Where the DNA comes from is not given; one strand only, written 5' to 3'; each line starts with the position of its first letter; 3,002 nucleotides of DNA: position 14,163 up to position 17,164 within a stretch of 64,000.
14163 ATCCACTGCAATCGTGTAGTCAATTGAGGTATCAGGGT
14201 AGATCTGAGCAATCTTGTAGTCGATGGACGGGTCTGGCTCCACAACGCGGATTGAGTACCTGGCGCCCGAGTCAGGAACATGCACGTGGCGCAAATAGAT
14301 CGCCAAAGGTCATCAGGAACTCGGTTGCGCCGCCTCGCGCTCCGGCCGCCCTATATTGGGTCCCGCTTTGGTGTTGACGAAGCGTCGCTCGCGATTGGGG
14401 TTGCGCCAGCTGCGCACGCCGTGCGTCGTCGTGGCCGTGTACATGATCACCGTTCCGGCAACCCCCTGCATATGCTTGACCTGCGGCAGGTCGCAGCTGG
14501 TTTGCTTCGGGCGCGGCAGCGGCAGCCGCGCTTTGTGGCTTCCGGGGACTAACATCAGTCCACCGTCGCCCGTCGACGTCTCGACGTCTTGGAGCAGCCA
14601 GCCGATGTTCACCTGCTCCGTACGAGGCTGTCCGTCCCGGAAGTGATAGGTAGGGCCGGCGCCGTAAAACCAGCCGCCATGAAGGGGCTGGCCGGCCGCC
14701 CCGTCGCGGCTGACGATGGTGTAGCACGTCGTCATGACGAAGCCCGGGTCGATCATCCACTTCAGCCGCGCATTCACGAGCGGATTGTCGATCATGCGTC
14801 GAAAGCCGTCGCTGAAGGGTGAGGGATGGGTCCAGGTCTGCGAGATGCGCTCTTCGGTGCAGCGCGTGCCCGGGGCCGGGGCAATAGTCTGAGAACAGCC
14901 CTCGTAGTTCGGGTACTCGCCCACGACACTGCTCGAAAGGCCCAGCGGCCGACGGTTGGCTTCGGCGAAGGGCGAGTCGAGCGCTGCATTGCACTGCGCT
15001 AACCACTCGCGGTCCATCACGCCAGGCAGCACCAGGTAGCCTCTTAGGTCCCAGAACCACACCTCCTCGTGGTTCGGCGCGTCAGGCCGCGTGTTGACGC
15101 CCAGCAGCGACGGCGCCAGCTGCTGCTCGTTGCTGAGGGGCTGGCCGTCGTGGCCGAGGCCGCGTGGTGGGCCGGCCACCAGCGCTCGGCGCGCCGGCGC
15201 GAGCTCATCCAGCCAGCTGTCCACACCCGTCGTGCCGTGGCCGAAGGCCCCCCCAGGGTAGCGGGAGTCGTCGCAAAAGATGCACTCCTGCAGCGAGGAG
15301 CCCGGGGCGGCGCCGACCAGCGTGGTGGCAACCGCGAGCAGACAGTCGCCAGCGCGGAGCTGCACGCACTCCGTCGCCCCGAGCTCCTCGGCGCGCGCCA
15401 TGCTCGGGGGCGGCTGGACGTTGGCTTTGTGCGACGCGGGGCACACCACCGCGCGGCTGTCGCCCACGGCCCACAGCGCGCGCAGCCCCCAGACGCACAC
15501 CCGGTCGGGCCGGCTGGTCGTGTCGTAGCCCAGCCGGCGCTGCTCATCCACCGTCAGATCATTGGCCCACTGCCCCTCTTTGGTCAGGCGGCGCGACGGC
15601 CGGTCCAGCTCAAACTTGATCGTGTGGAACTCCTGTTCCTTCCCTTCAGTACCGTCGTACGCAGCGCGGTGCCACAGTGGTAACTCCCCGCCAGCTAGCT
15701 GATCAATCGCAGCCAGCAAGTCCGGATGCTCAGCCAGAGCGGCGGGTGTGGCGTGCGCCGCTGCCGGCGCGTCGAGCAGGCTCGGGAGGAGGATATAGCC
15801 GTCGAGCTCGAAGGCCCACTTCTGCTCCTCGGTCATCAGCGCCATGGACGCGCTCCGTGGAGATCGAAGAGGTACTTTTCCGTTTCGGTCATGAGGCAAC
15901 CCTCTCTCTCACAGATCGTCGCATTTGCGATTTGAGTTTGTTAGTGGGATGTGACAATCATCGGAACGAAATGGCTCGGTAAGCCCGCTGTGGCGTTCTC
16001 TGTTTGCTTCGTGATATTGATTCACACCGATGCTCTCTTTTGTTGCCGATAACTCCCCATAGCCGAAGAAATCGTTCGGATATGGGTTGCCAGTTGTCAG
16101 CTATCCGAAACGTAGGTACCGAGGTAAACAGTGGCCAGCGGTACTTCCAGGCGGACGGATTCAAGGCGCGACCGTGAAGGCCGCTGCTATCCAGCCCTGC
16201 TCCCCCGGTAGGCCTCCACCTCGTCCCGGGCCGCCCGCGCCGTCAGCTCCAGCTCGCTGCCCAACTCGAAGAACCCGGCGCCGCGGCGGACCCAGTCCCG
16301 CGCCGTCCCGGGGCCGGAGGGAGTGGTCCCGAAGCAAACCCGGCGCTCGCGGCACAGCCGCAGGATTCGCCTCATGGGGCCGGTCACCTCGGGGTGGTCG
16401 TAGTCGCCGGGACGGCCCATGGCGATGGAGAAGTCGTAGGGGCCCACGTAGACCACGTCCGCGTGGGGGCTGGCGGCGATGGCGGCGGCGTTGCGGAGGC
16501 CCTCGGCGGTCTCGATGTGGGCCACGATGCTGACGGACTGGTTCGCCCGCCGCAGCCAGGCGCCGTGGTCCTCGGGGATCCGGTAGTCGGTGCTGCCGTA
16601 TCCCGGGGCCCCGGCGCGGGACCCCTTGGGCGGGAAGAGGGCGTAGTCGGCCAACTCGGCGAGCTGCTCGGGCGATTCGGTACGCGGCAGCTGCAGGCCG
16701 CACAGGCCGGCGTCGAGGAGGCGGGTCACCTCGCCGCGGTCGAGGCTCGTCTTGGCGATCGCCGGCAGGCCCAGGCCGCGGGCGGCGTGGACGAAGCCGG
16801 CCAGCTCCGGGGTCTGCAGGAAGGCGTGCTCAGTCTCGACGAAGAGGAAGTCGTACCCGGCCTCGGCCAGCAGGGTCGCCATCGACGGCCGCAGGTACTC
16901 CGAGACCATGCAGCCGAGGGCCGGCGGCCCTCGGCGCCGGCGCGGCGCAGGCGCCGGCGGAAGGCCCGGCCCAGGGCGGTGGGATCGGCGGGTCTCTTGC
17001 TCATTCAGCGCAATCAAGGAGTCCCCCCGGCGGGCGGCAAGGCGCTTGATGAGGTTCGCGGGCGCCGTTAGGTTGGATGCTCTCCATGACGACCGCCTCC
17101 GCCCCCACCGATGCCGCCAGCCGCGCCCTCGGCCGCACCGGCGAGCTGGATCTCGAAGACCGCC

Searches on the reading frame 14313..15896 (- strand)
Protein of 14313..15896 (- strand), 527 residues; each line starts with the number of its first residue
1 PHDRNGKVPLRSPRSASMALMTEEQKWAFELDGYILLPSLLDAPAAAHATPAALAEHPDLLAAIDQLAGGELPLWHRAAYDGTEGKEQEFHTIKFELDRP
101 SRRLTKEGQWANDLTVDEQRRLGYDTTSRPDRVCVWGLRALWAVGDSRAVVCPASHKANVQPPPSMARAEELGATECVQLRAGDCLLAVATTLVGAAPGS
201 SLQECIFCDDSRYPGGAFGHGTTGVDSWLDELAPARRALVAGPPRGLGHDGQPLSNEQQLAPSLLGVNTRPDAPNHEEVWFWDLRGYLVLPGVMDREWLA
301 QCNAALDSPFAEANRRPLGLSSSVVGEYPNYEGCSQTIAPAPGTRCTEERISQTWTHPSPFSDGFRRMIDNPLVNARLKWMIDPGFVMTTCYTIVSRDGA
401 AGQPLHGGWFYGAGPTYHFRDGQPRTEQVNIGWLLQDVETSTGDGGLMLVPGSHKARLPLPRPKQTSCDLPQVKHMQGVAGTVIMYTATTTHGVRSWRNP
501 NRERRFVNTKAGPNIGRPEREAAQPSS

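Call 33: search_protein_families(library=pfam, proteins=[window:14313-15896:-], max_evalue=0.001)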
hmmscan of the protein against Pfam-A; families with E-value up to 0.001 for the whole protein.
window:14313-15896:- (527 aa): 1 family
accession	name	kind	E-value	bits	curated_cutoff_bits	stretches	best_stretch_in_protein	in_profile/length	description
PF05721.19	PhyH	-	4.8e-10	40.5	22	1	283-498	2-206/213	Phytanoyl-CoA dioxygenase (PhyH)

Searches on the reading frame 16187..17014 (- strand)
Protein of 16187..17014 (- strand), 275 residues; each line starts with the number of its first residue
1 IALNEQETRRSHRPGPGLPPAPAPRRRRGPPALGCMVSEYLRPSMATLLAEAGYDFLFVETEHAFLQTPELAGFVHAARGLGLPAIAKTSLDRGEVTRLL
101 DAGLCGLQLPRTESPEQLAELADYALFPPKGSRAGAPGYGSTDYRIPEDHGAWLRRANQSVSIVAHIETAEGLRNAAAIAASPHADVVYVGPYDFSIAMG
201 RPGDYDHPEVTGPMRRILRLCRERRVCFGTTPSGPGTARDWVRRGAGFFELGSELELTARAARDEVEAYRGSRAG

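Call 33: search_protein_families(library=pfam, proteins=[window:16187-17014:-], max_evalue=0.001)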
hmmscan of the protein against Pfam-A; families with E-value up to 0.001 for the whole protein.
window:16187-17014:- (275 aa): 1 family
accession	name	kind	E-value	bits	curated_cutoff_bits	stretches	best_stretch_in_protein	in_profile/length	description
PF03328.21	HpcH_HpaI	-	1.6e-25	90.1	25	1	42-259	10-219/221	HpcH/HpaI aldolase/citrate lyase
